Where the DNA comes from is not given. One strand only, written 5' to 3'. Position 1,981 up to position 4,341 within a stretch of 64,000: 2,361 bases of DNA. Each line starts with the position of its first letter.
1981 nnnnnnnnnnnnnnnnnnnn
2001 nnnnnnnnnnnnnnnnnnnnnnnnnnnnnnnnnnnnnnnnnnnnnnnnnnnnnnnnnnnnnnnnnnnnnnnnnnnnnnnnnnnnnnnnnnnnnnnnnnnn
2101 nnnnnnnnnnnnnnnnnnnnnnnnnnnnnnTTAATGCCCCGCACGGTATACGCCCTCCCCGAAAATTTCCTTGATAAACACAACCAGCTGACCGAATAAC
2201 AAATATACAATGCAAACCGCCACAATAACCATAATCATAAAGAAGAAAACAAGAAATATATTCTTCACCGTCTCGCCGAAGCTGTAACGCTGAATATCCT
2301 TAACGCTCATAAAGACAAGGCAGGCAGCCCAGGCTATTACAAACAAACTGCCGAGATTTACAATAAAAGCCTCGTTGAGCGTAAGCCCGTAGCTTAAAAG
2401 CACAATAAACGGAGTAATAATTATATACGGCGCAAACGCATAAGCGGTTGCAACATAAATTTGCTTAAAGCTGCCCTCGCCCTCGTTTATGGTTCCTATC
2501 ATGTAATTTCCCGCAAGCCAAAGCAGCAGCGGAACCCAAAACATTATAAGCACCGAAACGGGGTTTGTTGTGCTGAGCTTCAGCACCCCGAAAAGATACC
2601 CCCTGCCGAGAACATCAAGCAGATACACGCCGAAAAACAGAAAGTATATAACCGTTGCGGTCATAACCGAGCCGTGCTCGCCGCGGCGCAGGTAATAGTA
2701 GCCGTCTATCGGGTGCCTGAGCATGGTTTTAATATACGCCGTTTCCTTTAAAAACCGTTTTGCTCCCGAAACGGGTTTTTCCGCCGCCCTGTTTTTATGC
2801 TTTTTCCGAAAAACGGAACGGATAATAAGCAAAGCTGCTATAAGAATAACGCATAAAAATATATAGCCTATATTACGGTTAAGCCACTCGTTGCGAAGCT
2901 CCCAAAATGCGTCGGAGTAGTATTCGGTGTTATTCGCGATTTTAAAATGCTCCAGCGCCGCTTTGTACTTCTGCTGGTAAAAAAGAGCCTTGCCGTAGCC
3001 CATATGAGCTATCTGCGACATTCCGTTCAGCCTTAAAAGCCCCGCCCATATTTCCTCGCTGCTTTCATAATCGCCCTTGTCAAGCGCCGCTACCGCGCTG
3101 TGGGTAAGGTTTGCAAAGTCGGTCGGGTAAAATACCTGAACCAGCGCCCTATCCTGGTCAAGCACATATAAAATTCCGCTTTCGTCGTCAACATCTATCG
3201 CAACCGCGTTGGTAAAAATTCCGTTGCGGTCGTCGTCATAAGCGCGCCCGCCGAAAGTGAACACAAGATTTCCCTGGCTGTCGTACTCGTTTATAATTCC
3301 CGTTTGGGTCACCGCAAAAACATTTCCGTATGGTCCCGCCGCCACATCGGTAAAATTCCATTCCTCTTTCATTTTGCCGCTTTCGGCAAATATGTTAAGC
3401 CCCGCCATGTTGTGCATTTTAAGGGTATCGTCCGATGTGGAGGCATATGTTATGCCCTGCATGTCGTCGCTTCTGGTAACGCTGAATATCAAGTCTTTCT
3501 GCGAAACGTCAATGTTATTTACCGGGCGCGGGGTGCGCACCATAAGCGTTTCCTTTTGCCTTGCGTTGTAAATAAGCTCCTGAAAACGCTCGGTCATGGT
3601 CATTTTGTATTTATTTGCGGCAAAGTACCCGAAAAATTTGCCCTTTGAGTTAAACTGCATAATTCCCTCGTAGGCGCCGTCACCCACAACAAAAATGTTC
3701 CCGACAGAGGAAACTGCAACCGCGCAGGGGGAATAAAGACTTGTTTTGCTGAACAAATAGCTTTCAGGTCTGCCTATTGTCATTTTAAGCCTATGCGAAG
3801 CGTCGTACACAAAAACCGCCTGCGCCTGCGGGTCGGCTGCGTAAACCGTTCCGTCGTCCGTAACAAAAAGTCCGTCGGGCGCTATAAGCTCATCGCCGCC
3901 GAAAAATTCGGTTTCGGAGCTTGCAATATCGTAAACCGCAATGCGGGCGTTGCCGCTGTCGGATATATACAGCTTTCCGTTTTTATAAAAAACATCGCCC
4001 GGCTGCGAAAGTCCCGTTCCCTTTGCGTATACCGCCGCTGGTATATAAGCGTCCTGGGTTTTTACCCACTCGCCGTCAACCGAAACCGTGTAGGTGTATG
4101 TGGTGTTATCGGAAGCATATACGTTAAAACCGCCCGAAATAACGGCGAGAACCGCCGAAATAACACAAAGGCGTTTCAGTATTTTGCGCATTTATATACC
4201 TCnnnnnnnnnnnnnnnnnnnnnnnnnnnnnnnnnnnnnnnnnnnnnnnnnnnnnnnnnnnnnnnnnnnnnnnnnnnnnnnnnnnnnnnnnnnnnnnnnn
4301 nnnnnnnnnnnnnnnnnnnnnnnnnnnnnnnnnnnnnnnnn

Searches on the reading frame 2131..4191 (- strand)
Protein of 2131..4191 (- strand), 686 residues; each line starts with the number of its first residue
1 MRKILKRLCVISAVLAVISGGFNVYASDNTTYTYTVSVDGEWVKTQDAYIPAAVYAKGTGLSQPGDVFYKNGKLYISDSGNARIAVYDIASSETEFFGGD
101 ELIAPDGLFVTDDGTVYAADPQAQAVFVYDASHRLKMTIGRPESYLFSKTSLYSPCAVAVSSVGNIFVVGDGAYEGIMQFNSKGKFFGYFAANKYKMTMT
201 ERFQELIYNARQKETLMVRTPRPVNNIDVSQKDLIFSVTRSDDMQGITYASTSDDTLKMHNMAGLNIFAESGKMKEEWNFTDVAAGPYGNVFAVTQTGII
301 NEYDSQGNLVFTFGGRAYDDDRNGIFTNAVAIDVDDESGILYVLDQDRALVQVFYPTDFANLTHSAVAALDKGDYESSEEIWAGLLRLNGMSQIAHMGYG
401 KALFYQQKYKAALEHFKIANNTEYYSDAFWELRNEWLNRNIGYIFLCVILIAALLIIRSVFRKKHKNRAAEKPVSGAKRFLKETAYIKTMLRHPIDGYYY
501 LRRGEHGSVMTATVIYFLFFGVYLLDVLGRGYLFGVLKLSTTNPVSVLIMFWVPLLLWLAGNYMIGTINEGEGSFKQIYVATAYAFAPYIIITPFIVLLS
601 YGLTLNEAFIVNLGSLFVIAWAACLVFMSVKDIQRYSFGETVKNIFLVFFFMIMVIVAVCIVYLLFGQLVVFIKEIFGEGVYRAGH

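Call 4: search_protein_families(library=pfam, proteins=[window:2131-4191:-], max_evalue=0.01)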
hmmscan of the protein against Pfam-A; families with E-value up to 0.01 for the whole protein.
window:2131-4191:- (686 aa): 4 families
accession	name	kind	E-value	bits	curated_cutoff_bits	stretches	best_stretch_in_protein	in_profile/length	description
PF04893.22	Yip1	-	4.6e-12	46.6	28.6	1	489-659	2-171/173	Yip1 domain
PF08450.18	SGL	-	1.6e-06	28.4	26.3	1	72-142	146-223/246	SMP-30/Gluconolactonase/LRE-like region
PF01436.27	NHL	-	1.1e-05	25.7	20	0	62-87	2-28/28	NHL repeat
PF13432.12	TPR_16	-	3.5e-05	24.6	32.7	1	366-418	4-56/65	Tetratricopeptide repeat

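Call 5: search_protein_families(library=ncbifam, proteins=[window:2131-4191:-], max_evalue=0.01)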
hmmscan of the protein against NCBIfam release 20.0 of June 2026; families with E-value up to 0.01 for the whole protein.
window:2131-4191:- (686 aa): 1 family
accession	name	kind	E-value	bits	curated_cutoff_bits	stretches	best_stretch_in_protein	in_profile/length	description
NF035926.1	scyF_NHL_VPEP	equivalog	2.4e-10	40.1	350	2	50-187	91-233/376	scytonemin biosynthesis PEP-CTERM protein ScyF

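Call 13: find_encoding_contigs(protein=window:2131-4191:-, flank=10000, max_places=6)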
Protein window:2131-4191:- (686 aa): 3 contigs read that carry it; 1 place shown.
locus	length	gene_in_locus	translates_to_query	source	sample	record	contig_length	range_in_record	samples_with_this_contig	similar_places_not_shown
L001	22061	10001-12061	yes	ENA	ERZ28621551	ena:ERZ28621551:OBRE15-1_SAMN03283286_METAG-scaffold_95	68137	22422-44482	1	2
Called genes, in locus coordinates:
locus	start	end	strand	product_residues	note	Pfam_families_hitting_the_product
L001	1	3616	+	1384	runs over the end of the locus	PF06439:3keto-disac_hyd (faint), PF13385:Laminin_G_3 (faint), PF22925:TS_C (faint), PF07532:Big_4 (weak)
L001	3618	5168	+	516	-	-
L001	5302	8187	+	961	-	PF25275:Golvesin_C (faint), PF01547:SBP_bac_1, PF13416:SBP_bac_8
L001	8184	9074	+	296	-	PF00528:BPD_transp_1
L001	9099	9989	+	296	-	PF00528:BPD_transp_1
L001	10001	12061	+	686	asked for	PF08450:SGL (faint), PF01436:NHL (faint), PF04893:Yip1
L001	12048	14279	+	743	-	PF18952:DUF5696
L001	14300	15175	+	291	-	PF00528:BPD_transp_1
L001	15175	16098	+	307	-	PF00528:BPD_transp_1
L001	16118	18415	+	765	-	PF13802:Gal_mutarotas_2, PF01055:Glyco_hydro_31_2nd, PF21365:Glyco_hydro_31_3rd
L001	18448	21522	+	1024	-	PF13802:Gal_mutarotas_2, PF01055:Glyco_hydro_31_2nd, PF21365:Glyco_hydro_31_3rd, PF22633:F5_F8_type_C_2 (weak)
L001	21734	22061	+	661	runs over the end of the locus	PF13385:Laminin_G_3 (faint), PF22925:TS_C (faint)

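Call 15: find_related_loci(query=L001:18448-21522:+, collection=genome_contigs, flank=10000)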
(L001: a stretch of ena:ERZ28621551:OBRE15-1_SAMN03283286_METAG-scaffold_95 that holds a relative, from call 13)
Query L001:18448-21522:+ (1024 aa) in genome_contigs; peptide patterns used: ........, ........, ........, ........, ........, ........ (x = any residue, [..] = any of these).
30 stretches matched a pattern; 3 encode a relative of the query (tblastn E <= 1e-3); 3 distinct loci.
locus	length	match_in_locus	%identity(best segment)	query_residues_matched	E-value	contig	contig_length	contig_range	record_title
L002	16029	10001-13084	67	1-1024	0e+0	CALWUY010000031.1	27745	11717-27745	MAG: uncultured Clostridia bacterium isolate E0_DP__bin66 genome assembly, contig: E0_DP__k127_827614, whole genome shot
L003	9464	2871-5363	36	37-798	3e-154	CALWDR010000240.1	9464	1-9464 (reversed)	MAG: uncultured Lachnospiraceae bacterium isolate E08__bin320 genome assembly, contig: E08__k127_3243975, whole genome s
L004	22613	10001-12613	35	1-798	1e-153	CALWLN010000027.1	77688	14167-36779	MAG: uncultured Lachnospiraceae bacterium isolate E01__bin347 genome assembly, contig: E01__k127_2016565, whole genome s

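Call 18: find_homologous_proteins(query=L001:12048-14279:+, max_evalue=1e-10)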
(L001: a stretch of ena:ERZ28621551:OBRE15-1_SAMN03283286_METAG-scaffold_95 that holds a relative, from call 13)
Query L001:12048-14279:+ (743 aa): 75 proteins with E <= 1e-10 among 8000 candidates.
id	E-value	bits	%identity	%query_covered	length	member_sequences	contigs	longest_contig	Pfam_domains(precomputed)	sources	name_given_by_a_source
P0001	0.0e+0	1636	98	100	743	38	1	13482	PF18952.7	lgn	-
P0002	0.0e+0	1261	73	100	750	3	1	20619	PF18952.7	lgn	-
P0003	0.0e+0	1158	68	100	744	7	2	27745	PF18952.7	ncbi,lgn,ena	-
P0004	0.0e+0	1109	65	100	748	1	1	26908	PF18952.7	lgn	-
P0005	0.0e+0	1075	64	96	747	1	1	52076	PF18952.7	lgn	-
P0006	0.0e+0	1075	63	99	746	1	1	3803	PF18952.7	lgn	-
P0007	0.0e+0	1073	62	99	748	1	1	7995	PF18952.7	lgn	-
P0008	0.0e+0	1070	64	99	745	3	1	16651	PF18952.7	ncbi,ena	-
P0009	0.0e+0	1065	62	99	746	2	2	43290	PF18952.7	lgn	-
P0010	0.0e+0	1063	64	96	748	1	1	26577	PF18952.7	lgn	-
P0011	0.0e+0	1041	63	97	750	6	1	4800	PF18952.7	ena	-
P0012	0.0e+0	1018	61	95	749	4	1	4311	PF18952.7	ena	-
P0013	1.1e-290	984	58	99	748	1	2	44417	PF18952.7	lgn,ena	-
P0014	6.0e-279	945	58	95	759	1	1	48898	PF18952.7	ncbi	-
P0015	3.4e-267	907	55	95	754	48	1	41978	PF18952.7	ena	-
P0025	4.7e-203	695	44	97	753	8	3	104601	PF18952.7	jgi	-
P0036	3.6e-183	629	42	100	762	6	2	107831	PF18952.7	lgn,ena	-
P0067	1.6e-64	237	29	84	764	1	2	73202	PF18952.7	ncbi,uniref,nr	ncbi:hypothetical protein AN639_01570 [Candidatus Epulonipiscium fishelsonii]|uniref:Uncharacterized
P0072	1.0e-39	155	27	75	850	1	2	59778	PF18952.7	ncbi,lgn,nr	ncbi:MAG: hypothetical protein JXB03_07315 [Spirochaetales bacterium]|nr:hypothetical protein [Spiro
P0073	4.7e-37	146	26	91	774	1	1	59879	PF18952.7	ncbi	-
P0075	3.6e-29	120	23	91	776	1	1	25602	PF18952.7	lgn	-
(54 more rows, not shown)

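Call 21: find_encoding_contigs(protein=P0001, flank=10000, max_places=3)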
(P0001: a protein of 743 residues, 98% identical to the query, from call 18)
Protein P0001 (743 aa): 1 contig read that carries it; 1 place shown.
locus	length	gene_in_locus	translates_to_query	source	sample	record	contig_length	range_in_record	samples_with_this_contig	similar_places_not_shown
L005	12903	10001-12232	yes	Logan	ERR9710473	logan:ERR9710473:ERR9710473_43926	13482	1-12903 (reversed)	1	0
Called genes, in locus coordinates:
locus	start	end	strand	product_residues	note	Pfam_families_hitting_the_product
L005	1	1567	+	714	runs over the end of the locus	?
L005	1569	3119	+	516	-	PF13416:SBP_bac_8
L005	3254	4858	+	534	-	PF25275:Golvesin_C (faint)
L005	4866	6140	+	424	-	PF01547:SBP_bac_1, PF13416:SBP_bac_8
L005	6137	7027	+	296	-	PF00528:BPD_transp_1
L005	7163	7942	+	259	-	PF00528:BPD_transp_1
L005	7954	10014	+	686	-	PF08450:SGL (faint), PF01436:NHL (faint), PF04893:Yip1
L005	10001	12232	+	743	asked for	PF18952:DUF5696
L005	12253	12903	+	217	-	?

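Call 22: find_encoding_contigs(protein=P0005, flank=10000, max_places=1)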
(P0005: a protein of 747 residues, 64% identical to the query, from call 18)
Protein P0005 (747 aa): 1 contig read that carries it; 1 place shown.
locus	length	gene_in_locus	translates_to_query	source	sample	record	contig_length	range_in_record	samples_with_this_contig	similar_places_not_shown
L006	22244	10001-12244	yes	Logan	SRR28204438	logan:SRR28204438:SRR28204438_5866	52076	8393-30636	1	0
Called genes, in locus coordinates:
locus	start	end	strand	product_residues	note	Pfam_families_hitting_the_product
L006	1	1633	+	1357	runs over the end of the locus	PF21708:Glyco_hydro_59_C (faint), PF06439:3keto-disac_hyd (weak)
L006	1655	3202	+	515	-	PF01547:SBP_bac_1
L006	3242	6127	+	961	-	PF01547:SBP_bac_1, PF13416:SBP_bac_8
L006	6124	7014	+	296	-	PF00528:BPD_transp_1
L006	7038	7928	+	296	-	PF00528:BPD_transp_1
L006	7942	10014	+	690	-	PF01436:NHL (faint), PF08450:SGL (weak), PF04893:Yip1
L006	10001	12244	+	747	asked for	PF18952:DUF5696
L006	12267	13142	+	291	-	PF00528:BPD_transp_1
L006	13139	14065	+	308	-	PF00528:BPD_transp_1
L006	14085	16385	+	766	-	PF13802:Gal_mutarotas_2, PF01055:Glyco_hydro_31_2nd, PF21365:Glyco_hydro_31_3rd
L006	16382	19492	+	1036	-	PF13802:Gal_mutarotas_2, PF01055:Glyco_hydro_31_2nd, PF21365:Glyco_hydro_31_3rd, PF00754:F5_F8_type_C, PF22633:F5_F8_type_C_2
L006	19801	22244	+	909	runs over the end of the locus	PF00404:Dockerin_1 (faint)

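Call 23: find_encoding_contigs(protein=P0036, flank=10000, max_places=1)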
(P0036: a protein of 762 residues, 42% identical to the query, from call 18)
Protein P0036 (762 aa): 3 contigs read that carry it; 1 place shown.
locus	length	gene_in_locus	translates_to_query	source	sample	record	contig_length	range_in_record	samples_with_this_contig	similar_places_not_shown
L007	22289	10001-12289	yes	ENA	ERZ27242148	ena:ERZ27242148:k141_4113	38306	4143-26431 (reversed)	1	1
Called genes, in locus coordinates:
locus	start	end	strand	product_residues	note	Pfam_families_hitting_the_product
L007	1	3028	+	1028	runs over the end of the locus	PF13802:Gal_mutarotas_2 (faint), PF01055:Glyco_hydro_31_2nd, PF21365:Glyco_hydro_31_3rd, PF00754:F5_F8_type_C, PF22633:F5_F8_type_C_2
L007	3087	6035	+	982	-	PF01547:SBP_bac_1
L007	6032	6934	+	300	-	PF00528:BPD_transp_1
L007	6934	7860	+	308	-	PF00528:BPD_transp_1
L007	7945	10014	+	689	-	PF25021:TEN_NHL (faint), PF01436:NHL (faint), PF13432:TPR_16, PF04893:Yip1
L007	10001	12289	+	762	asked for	PF18952:DUF5696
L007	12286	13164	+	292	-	PF00528:BPD_transp_1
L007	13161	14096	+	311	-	PF00528:BPD_transp_1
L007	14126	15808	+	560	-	PF17389:Bac_rhamnosid6H, PF17390:Bac_rhamnosid_C (weak)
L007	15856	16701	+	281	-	PF00933:Glyco_hydro_3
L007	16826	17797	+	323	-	PF21365:Glyco_hydro_31_3rd, PF17137:DUF5110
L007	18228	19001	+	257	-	PF03372:Exo_endo_phos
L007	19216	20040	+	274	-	PF02811:PHP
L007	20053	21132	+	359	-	PF04346:EutH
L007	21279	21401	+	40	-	PF02308:MgtC (weak)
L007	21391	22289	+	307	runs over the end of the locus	PF07508:Recombinase, PF13408:Zn_ribbon_recom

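Call 24: find_encoding_contigs(protein=P0067, flank=10000, max_places=1)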
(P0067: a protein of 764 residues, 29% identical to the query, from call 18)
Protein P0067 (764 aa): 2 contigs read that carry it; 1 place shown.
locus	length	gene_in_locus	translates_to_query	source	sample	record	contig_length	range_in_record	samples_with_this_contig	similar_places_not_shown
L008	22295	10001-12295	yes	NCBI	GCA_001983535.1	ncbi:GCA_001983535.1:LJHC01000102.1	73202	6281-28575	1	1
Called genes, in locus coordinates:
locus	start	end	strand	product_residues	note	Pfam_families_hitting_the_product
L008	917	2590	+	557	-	-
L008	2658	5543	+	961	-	PF01547:SBP_bac_1, PF13416:SBP_bac_8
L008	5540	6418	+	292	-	PF00528:BPD_transp_1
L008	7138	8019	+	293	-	PF00528:BPD_transp_1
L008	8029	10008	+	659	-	PF08450:SGL (faint), PF01436:NHL (faint), PF04893:Yip1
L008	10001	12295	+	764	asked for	PF18952:DUF5696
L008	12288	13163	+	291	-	-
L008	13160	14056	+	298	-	PF00528:BPD_transp_1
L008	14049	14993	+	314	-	PF03935:SKN1_KRE6_Sbg1, PF26113:GH16_XgeA, PF00722:Glyco_hydro_16, PF03935:SKN1_KRE6_Sbg1 (weak)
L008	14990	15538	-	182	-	-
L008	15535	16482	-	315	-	PF02463:SMC_N, PF13166:AAA_13 (faint), PF13175:AAA_15, PF13476:AAA_23, PF13304:AAA_21, PF13175:AAA_15 (weak)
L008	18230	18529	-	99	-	-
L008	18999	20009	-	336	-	PF21016:RlmN_N, PF04055:Radical_SAM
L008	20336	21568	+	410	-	PF21760:SecD_1st, PF22599:SecDF_P1_head, PF02355:SecD_SecF_C, PF03176:MMPL (faint)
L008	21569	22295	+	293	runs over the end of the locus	PF02355:SecD_SecF_C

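Call 25: find_encoding_contigs(protein=P0072, flank=10000, max_places=1)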
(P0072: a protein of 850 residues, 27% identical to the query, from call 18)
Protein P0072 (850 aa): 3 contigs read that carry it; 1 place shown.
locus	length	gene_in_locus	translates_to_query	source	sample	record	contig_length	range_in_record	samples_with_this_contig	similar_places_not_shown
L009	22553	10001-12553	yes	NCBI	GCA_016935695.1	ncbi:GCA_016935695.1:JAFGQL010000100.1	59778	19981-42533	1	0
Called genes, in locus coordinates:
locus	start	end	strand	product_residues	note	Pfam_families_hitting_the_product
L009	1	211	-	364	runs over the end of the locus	PF02156:Glyco_hydro_26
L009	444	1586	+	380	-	PF01047:MarR (faint), PF00480:ROK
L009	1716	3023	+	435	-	PF01547:SBP_bac_1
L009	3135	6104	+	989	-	PF01547:SBP_bac_1, PF13416:SBP_bac_8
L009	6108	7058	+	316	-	PF00528:BPD_transp_1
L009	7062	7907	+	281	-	PF00528:BPD_transp_1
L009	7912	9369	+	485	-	PF01436:NHL (faint), PF08450:SGL (faint), PF13414:TPR_11 (faint)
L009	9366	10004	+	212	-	PF04893:Yip1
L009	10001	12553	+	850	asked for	PF18952:DUF5696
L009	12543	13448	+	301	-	PF00528:BPD_transp_1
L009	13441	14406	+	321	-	PF00528:BPD_transp_1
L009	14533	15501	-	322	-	PF14415:DUF4424 (faint), PF13308:YARHG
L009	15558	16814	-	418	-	PF01770:Folate_carrier, PF07690:MFS_1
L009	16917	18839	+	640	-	PF08497:Radical_SAM_N, PF04055:Radical_SAM (weak), PF11842:DUF3362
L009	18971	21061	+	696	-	PF13188:PAS_8 (faint), PF08447:PAS_3, PF13426:PAS_9 (faint), PF00989:PAS, PF08447:PAS_3, PF00990:GGDEF, PF00563:EAL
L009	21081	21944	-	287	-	PF00702:Hydrolase, PF08282:Hydrolase_3, PF12710:HAD (faint), PF05116:S6PP (weak)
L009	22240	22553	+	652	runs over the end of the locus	PF00456:Transketolase_N, PF02779:Transket_pyr, PF02780:Transketolase_C (weak), PF22613:Transketolase_C_1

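Call 34: search_solved_structures(query=L001:16118-18415:+, max_evalue=1e-20)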
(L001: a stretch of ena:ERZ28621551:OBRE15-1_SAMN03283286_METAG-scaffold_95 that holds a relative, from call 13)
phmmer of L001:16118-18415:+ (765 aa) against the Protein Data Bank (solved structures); distinct sequences matched with E-value up to 1e-20: 47.
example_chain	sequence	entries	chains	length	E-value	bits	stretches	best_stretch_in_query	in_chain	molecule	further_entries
5i0d_A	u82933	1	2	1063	1.2e-59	205.5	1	378-675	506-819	Lmo2446 protein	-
4kmq_A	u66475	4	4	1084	1.2e-59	205.4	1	378-675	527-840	Lmo2446 protein | Alpha-xylosidase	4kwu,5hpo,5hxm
5f7u_A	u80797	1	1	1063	5.5e-59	203.2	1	378-675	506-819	Cycloalternan-forming enzyme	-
8t7z_A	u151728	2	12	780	1.6e-52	181.9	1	379-713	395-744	Alpha-glucosidase yicI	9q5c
6jr6_A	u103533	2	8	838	1.8e-51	178.3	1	379-660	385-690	Candidate alpha-glycosidase Glycoside hydrolase family 31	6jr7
6jr8_A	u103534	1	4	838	2.5e-51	177.9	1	422-659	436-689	Candidate alpha-glycosidase Glycoside hydrolase family 31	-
1xsi_A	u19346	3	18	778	1.8e-50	175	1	379-665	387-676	Putative family 31 glucosidase yicI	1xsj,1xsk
1we5_A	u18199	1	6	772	2.1e-50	174.8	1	379-665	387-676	Putative family 31 glucosidase yicI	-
2f2h_A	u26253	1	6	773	2.1e-50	174.8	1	379-665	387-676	Putative family 31 glucosidase yicI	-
5f7c_A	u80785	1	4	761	4.4e-50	173.8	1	378-662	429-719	Alpha-glucosidase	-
9kz6_A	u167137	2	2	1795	1.8e-41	145.3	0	427-661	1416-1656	Maltase-glucoamylase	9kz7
5x3i_A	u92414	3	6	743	1.1e-33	119.6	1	416-655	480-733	Glycoside hydrolase family 31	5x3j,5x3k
4b9y_A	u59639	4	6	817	7.4e-33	116.8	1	424-660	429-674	ALPHA-GLUCOSIDASE, PUTATIVE, ADG31B | Oligosaccharide 4-alpha-D-glucosyltransferase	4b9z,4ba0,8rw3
5i23_A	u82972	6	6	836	8e-33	116.7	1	424-660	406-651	Oligosaccharide 4-alpha-D-glucosyltransferase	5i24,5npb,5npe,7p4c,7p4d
5npc_A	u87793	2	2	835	1.2e-32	116.1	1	426-660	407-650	Oligosaccharide 4-alpha-D-glucosyltransferase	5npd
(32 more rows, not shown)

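Call 35: search_solved_structures(query=L001:18448-21522:+, max_evalue=1e-20)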
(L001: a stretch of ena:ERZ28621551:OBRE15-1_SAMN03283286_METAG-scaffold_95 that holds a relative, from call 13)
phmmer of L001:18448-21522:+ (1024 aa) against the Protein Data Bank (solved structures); distinct sequences matched with E-value up to 1e-20: 48.
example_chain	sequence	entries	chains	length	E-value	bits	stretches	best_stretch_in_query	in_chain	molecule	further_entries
8t7z_A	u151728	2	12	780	2.1e-57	198.3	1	410-669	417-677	Alpha-glucosidase yicI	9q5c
1we5_A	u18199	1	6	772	2.3e-57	198.1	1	410-669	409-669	Putative family 31 glucosidase yicI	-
2f2h_A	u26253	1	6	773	2.4e-57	198.1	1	410-669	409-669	Putative family 31 glucosidase yicI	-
1xsi_A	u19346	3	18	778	2.4e-57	198.1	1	410-669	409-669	Putative family 31 glucosidase yicI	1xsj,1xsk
5i0d_A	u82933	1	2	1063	6.9e-56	193.3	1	405-779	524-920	Lmo2446 protein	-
4kmq_A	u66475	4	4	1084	7.4e-56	193.2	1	405-779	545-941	Lmo2446 protein | Alpha-xylosidase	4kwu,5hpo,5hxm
5f7u_A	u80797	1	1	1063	2.8e-55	191.3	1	408-779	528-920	Cycloalternan-forming enzyme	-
6jr6_A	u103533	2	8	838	2.5e-50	174.9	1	147-671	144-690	Candidate alpha-glycosidase Glycoside hydrolase family 31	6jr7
5f7c_A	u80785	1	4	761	2.6e-50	174.8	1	146-670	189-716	Alpha-glucosidase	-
6jr8_A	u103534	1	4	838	1.8e-49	172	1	147-671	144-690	Candidate alpha-glycosidase Glycoside hydrolase family 31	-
9kz6_A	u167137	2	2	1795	3.7e-47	164.3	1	435-669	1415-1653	Maltase-glucoamylase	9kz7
2g3m_A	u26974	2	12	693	2.4e-39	138.5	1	432-703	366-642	Alpha-glucosidase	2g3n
3n04_A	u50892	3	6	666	6.8e-35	123.8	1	432-678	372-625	alpha-glucosidase | Glycosyl hydrolase, family 31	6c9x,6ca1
3m6d_A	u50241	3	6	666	7.3e-35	123.7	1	432-678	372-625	Uncharacterized protein | alpha-glucosidase GH31 family | alpha-Glucosidase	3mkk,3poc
3m46_A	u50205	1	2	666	1.8e-34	122.4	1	432-678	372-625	Uncharacterized protein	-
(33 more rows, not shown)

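Call 36: predict_structure(alignment_id=A1)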
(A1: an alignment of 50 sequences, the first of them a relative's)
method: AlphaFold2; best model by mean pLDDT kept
length: 743 residues; sequences in the alignment: 50
mean_pLDDT: 90.4   pTM: 0.90
mean pLDDT of the five models: 90.4, 89.9, 88.9, 88.8, 88.5
residues with pLDDT >= 90: 580; 70-90: 113; 50-70: 20; < 50: 30
segments of 3 or more residues with pLDDT < 50: 1-3, 19-31, 248-259
pLDDT, mean of each block of 10 residues (from residue 1): 52 52 38 76 91 91 97 93 96 92 93 95 92 91 97 94 97 96 94 96 95 96 88 93 65 41 86 96 98 97 94 94 83 93 97 98 96 82 97 89 97 96 96 93 92 96 93 96 94 93 83 94 93 93 94 91 95 90 95 93 93 96 90 93 97 92 86 96 96 95 96 98 95 96 94
secondary structure, 60 per line:
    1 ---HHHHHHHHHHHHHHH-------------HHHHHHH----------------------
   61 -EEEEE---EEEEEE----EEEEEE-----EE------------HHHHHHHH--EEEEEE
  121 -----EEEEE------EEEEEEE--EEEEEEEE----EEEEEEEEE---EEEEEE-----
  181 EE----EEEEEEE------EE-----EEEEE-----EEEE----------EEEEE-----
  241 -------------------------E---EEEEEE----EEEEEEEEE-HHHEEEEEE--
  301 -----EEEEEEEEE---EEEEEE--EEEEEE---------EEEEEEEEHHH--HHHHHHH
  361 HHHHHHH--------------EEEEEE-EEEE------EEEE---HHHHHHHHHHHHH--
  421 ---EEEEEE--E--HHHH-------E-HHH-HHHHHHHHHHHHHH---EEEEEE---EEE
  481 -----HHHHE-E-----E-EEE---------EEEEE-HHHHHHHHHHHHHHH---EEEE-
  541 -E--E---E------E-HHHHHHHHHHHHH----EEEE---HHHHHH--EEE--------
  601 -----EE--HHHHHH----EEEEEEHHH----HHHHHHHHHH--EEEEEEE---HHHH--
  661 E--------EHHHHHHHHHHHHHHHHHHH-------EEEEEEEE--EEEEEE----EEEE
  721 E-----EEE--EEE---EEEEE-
elements in order (helices of 4 or more, strands of 3 or more residues): H4-18 H32-38 E62-66 E70-75 E80-85 H105-112 E115-120 E126-130 E137-143 E146-153 E158-166 E170-175 E187-193 E207-211 E217-220 E231-235 E270-275 E280-288 E293-298 E306-314 E318-323 E326-331 E341-348 H354-367 E382-387 E389-392 E399-402 H406-418 E424-429 H435-438 H452-465 E469-474 E478-480 H486-489 E500-502 E512-516 H518-532 E536-539 H558-570 E575-578 H582-587 E590-592 H610-615 E620-625 H633-642 E645-651 H655-658 H671-689 E697-704 E707-712 E717-721 E727-729 E732-734 E738-742
